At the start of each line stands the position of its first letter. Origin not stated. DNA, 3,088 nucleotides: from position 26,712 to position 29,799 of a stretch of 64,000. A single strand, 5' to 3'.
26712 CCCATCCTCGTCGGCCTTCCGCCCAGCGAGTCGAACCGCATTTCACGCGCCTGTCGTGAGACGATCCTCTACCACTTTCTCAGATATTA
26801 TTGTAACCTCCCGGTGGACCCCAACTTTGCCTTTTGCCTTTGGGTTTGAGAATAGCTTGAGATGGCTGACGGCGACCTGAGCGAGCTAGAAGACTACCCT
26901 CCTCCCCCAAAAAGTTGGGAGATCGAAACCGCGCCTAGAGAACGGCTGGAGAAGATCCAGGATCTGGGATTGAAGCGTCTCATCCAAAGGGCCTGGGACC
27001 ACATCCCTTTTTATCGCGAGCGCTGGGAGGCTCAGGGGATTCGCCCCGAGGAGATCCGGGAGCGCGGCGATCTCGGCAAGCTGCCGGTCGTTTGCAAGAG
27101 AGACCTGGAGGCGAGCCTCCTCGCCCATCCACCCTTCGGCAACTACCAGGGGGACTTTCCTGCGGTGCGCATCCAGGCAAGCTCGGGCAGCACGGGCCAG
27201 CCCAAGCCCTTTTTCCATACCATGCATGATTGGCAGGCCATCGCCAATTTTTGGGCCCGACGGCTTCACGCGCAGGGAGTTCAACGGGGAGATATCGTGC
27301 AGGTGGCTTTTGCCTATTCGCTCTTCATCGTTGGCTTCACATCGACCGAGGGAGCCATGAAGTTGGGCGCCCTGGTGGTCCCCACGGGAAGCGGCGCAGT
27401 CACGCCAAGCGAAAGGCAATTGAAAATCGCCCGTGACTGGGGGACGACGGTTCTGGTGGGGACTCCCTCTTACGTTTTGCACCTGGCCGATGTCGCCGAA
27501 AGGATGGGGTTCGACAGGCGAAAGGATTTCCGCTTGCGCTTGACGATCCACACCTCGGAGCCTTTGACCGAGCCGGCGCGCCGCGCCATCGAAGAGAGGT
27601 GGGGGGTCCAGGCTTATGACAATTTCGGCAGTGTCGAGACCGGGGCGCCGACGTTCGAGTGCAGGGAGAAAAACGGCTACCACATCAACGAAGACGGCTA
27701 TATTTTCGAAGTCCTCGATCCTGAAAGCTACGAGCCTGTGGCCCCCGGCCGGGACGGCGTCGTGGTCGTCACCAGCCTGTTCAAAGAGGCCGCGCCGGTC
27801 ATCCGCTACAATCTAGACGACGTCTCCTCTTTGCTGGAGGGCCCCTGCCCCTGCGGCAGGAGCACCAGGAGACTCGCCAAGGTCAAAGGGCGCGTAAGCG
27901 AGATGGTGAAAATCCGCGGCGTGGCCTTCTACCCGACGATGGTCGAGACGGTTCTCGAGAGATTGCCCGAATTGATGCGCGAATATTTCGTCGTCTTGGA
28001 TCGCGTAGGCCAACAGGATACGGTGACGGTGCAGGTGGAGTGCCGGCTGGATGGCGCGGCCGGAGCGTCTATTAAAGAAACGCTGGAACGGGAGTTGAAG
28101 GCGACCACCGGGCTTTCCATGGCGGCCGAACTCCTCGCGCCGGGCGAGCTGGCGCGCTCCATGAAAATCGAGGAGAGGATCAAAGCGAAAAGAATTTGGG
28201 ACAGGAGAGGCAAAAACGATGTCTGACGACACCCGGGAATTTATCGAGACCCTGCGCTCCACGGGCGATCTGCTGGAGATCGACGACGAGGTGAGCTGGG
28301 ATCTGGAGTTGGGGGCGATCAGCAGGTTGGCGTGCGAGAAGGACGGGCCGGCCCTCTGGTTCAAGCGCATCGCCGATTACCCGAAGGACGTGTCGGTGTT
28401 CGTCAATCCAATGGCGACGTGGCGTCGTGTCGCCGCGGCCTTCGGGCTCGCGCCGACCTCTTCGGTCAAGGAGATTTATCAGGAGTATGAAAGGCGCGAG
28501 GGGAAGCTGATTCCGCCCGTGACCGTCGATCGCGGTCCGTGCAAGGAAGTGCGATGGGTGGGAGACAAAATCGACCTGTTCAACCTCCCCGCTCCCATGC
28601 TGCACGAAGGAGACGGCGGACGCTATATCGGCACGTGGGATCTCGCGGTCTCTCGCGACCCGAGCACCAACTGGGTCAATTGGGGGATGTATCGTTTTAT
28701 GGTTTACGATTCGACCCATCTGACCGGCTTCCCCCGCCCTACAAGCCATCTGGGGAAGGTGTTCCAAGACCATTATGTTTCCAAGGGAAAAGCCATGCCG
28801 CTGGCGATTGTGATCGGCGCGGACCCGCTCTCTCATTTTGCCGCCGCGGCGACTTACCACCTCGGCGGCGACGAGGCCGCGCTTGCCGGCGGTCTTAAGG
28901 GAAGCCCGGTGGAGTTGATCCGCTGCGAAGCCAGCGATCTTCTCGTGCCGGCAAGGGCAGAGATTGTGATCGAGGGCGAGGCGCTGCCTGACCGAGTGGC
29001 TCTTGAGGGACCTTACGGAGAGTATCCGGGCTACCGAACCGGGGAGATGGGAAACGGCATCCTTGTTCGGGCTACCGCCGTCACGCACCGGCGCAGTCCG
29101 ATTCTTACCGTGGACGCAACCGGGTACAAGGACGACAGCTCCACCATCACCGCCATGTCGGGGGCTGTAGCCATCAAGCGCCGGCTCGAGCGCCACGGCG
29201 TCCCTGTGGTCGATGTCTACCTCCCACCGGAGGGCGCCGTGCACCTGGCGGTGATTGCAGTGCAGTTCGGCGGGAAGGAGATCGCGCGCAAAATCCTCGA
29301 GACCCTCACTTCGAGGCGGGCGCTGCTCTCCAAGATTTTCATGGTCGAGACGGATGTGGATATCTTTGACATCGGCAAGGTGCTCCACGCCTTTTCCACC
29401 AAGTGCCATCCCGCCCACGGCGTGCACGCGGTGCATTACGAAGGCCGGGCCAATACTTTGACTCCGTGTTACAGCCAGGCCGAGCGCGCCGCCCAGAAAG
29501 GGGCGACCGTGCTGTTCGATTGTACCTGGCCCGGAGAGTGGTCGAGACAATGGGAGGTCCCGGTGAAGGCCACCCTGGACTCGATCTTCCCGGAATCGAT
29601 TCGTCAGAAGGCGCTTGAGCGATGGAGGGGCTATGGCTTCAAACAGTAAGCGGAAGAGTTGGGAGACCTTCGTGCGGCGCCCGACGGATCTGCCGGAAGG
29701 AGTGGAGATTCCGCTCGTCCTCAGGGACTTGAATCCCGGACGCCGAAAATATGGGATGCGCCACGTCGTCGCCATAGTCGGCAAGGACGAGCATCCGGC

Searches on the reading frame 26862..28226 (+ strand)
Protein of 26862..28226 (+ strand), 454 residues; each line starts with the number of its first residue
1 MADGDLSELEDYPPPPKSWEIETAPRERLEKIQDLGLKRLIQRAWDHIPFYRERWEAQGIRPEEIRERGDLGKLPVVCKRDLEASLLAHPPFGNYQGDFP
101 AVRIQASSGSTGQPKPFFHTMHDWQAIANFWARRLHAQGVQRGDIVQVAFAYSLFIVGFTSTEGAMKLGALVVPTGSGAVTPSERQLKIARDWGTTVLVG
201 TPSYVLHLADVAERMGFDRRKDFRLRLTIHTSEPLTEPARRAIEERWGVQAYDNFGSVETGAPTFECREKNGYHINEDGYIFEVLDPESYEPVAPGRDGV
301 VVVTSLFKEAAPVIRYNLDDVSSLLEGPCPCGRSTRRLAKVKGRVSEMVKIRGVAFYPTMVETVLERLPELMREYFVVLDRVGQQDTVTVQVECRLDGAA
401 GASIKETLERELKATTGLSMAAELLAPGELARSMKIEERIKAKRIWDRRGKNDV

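Call 7: search_protein_families(library=pfam, proteins=[window:26862-28226:+])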
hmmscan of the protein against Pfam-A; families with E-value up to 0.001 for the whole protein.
window:26862-28226:+ (454 aa): 2 families
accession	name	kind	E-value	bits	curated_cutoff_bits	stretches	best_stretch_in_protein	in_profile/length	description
PF14535.12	AMP-binding_C_2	-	2.6e-16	60.1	25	1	353-449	1-96/96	AMP-binding enzyme C-terminal domain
PF00501.34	AMP-binding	-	2.4e-14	53.4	29.9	1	104-304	167-375/384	AMP-binding enzyme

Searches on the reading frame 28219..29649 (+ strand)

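Call 7: search_protein_families(library=pfam, proteins=[window:28219-29649:+])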
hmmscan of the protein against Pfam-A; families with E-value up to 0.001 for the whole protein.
window:28219-29649:+ (476 aa): 3 families
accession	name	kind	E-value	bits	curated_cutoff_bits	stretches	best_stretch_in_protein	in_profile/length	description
PF01977.22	UbiD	-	2.7e-57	193.7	23.3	1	103-297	3-199/206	3-octaprenyl-4-hydroxybenzoate carboxy-lyase Rift-related domain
PF20695.2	UbiD_N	-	7.3e-21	74.5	24.3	1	9-88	1-76/78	3-octaprenyl-4-hydroxybenzoate carboxy-lyase N-terminal domain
PF20696.2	UbiD_C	-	2.8e-14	53.6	24.2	1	313-435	6-127/127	3-octaprenyl-4-hydroxybenzoate carboxy-lyase C-terminal domain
